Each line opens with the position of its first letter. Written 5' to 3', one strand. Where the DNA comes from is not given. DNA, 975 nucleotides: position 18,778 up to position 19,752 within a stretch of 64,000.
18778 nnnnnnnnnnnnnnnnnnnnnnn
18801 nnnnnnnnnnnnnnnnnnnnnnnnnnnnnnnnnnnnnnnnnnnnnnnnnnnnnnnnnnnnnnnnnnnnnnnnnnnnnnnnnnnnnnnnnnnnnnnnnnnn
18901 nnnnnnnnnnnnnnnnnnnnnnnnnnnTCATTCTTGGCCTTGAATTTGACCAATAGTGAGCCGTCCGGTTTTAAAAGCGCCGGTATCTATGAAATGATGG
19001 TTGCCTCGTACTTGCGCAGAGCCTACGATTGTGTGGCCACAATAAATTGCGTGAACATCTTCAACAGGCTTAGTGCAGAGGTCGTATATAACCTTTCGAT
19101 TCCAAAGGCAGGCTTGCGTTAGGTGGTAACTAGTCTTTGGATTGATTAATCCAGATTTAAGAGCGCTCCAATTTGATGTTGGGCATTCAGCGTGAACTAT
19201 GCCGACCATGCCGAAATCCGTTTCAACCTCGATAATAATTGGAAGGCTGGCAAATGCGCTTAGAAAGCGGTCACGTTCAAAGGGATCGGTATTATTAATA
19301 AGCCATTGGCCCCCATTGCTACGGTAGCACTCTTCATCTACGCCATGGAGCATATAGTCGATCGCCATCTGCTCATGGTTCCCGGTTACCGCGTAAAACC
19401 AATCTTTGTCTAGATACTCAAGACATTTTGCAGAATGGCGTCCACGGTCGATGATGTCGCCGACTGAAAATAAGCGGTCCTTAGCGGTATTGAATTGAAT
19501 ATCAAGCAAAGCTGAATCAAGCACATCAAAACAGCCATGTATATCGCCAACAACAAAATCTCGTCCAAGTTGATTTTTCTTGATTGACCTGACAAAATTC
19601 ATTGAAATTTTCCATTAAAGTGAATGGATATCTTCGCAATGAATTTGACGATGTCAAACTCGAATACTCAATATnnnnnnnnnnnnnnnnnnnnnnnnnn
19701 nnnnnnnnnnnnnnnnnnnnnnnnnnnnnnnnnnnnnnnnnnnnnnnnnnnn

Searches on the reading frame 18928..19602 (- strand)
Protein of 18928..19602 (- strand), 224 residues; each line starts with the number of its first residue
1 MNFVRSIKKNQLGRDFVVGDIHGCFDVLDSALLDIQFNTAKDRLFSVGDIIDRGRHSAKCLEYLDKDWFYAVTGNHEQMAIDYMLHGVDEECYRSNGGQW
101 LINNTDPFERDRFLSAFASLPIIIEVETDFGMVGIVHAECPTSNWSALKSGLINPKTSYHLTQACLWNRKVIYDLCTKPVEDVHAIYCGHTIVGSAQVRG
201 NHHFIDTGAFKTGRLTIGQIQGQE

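Call 51: search_protein_families(library=ncbifam, proteins=[window:18928-19602:-], max_evalue=0.001)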
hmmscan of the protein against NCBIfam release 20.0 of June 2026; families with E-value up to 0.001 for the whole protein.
window:18928-19602:- (224 aa): 6 families
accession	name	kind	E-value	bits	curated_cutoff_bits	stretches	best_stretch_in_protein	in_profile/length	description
NF008516.0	PRK11439.1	equivalog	1.6e-41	142.7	326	1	7-221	11-218/218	protein-serine/threonine phosphatase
NF007425.0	PRK09968.1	equivalog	2.7e-33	115.5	332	1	8-220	10-217/218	protein-serine/threonine phosphatase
NF001204.0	PRK00166.1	equivalog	7.2e-18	64.9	176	1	15-89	3-78/276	symmetrical bis(5'-nucleosyl)-tetraphosphatase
TIGR00668.1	apaH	equivalog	3.1e-11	43.2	222.85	1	16-78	4-68/279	bis(5'-nucleosyl)-tetraphosphatase (symmetrical) ApaH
NF010148.0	PRK13625.1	equivalog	6e-05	22.7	340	0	17-82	5-82/245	bis(5'-nucleosyl)-tetraphosphatase PrpE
TIGR04075.1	bacter_Pnkp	equivalog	8.9e-05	20.8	750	1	8-80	175-265/851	polynucleotide kinase-phosphatase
